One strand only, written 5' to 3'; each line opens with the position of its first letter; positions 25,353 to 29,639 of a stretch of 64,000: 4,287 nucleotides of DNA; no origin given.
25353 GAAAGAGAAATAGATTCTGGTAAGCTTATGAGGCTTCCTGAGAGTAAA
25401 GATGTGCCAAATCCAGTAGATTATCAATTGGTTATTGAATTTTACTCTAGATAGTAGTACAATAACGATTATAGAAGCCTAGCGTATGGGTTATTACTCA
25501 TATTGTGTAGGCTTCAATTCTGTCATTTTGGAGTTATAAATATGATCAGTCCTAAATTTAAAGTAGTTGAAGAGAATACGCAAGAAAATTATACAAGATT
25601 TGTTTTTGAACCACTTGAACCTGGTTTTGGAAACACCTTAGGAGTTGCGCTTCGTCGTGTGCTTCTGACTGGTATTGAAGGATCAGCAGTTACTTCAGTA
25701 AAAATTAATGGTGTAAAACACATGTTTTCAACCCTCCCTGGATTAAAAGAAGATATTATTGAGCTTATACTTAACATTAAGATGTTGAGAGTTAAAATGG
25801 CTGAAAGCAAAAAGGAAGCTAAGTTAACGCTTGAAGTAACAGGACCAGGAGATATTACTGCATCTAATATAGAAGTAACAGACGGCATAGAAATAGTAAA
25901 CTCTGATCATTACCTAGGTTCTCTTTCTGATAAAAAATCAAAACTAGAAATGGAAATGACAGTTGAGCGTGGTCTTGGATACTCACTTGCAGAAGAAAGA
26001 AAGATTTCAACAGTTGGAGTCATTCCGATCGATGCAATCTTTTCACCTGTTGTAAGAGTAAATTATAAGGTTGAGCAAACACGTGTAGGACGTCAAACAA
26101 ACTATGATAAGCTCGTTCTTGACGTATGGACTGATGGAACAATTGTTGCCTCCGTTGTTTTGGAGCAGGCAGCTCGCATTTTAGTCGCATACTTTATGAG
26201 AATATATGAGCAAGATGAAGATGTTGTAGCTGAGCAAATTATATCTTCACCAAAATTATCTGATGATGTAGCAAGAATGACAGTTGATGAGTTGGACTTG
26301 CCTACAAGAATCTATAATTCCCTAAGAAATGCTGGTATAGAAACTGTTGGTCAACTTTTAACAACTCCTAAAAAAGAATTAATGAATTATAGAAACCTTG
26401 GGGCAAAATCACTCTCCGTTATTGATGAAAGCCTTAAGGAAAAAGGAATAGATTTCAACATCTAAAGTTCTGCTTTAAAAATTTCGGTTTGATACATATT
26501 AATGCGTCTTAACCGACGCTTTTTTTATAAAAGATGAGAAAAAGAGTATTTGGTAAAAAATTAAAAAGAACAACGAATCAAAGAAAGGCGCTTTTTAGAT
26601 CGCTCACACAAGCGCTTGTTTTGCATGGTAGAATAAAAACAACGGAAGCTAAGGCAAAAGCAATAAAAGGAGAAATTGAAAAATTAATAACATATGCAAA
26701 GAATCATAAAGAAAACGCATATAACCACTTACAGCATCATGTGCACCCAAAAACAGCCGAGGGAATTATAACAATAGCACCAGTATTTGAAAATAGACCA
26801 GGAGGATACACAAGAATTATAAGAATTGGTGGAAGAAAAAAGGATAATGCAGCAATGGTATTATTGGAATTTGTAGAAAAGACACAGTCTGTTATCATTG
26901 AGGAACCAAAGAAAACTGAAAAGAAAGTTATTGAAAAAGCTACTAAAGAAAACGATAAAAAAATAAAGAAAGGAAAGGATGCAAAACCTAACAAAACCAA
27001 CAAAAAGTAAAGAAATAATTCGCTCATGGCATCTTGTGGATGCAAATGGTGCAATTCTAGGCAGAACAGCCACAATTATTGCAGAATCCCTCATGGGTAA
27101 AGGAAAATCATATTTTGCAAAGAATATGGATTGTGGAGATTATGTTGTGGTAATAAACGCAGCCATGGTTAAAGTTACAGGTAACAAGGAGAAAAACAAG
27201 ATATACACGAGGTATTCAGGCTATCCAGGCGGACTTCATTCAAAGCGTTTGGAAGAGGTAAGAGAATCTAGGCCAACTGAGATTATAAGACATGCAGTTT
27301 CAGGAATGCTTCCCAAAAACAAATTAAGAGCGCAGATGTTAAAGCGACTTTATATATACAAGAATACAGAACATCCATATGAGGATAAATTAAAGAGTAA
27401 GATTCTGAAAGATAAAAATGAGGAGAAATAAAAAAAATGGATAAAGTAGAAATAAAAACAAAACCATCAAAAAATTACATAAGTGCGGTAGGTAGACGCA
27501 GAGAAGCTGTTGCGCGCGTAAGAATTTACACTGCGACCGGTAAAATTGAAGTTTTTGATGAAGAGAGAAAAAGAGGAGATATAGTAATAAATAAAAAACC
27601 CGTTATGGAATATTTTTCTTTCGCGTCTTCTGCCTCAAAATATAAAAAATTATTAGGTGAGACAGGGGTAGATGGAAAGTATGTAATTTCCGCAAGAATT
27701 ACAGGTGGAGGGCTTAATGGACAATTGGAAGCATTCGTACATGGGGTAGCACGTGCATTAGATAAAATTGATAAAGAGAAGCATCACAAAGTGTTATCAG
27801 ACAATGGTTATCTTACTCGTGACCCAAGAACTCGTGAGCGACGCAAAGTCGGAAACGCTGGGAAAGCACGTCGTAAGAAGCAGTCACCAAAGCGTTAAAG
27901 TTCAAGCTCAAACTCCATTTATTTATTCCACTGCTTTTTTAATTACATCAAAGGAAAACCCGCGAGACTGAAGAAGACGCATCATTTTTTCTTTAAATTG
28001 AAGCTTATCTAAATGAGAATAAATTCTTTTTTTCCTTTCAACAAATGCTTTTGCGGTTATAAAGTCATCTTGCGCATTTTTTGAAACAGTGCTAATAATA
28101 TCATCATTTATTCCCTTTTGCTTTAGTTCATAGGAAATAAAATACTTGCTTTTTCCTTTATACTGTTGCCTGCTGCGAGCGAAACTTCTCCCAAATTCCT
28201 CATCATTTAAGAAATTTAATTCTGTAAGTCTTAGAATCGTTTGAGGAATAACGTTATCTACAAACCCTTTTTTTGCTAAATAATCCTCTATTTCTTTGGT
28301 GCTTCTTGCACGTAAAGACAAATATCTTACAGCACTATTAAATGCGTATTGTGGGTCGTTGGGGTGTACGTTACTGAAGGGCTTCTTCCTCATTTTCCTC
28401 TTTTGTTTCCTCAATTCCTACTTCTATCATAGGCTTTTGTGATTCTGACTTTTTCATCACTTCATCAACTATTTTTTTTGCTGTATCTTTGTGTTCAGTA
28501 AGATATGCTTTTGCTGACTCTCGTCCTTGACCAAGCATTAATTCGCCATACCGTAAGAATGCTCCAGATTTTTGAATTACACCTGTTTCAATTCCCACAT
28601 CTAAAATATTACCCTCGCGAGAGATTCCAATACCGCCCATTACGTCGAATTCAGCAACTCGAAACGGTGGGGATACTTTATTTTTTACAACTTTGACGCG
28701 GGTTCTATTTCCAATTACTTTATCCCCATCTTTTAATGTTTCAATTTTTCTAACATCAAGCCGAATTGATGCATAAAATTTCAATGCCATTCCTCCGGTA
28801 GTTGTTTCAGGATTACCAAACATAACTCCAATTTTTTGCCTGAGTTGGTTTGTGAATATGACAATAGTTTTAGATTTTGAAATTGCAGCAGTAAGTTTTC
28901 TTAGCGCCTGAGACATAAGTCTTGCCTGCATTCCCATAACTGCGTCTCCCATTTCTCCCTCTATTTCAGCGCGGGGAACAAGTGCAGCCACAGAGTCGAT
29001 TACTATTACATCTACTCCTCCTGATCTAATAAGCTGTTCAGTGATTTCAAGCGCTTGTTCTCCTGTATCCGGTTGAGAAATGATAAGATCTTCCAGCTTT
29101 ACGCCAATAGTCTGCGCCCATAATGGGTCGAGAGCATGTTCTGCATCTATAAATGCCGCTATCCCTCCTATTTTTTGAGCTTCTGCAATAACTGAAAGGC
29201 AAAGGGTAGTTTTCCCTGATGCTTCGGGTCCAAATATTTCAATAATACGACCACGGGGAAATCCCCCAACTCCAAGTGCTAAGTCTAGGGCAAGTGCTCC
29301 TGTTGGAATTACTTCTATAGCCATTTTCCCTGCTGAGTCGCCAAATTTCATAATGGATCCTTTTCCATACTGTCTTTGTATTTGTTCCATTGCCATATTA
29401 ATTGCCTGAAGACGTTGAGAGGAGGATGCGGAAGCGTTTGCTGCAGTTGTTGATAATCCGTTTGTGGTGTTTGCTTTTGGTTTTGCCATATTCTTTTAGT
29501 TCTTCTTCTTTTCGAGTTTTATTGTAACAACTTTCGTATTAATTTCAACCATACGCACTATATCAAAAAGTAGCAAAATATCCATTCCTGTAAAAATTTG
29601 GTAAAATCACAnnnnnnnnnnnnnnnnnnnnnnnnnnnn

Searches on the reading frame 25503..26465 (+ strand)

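Call 42: search_protein_families(library=pfam, proteins=[window:25503-26465:+], max_evalue=0.00001)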
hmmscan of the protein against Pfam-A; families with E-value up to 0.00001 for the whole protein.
window:25503-26465:+ (320 aa): 3 families
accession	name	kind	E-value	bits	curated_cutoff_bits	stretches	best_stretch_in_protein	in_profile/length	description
PF01000.31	RNA_pol_A_bac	-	5.9e-31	107.6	33.9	1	66-181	1-119/119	RNA polymerase Rpb3/RpoA insert domain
PF01193.29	RNA_pol_L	-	8e-20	70.8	24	1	36-229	1-72/74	RNA polymerase Rpb3/Rpb11 dimerisation domain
PF03118.21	RNA_pol_A_CTD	-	2.4e-17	62.8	23.8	1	255-313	9-67/67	Bacterial RNA polymerase, alpha chain C terminal domain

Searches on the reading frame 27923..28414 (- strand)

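Call 44: search_protein_families(library=pfam, proteins=[window:27923-28414:-], max_evalue=0.00001)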
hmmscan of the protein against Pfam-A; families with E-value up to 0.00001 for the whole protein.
window:27923-28414:- (163 aa): 3 families
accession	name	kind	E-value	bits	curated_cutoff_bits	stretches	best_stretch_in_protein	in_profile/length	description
PF21982.2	RecX_HTH1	-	1.3e-17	63.9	26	1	24-63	1-40/40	RecX, first three-helix domain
PF02631.22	RecX_HTH2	-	1.2e-14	54.6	26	1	70-109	1-40/42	RecX, second three-helix domain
PF21981.2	RecX_HTH3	-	6.7e-10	39.4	26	1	117-162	3-48/48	RecX, third three-helix domain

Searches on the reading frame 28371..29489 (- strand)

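Call 42: search_protein_families(library=pfam, proteins=[window:28371-29489:-], max_evalue=0.00001)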
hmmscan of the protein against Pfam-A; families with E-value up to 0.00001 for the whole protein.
window:28371-29489:- (372 aa): 4 families
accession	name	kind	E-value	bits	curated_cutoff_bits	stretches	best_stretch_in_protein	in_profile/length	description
PF00154.27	RecA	-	4.3e-132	439.8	27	1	28-290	1-262/262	recA bacterial DNA recombination protein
PF21096.2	RecA_C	-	5.4e-18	65.3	27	1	293-347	1-55/57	RecA C-terminal domain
PF08423.17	Rad51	-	1.6e-09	37.8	22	1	60-249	7-212/244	Rad51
PF06745.19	ATPase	-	4e-08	33.3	26.6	0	61-251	1-194/231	KaiC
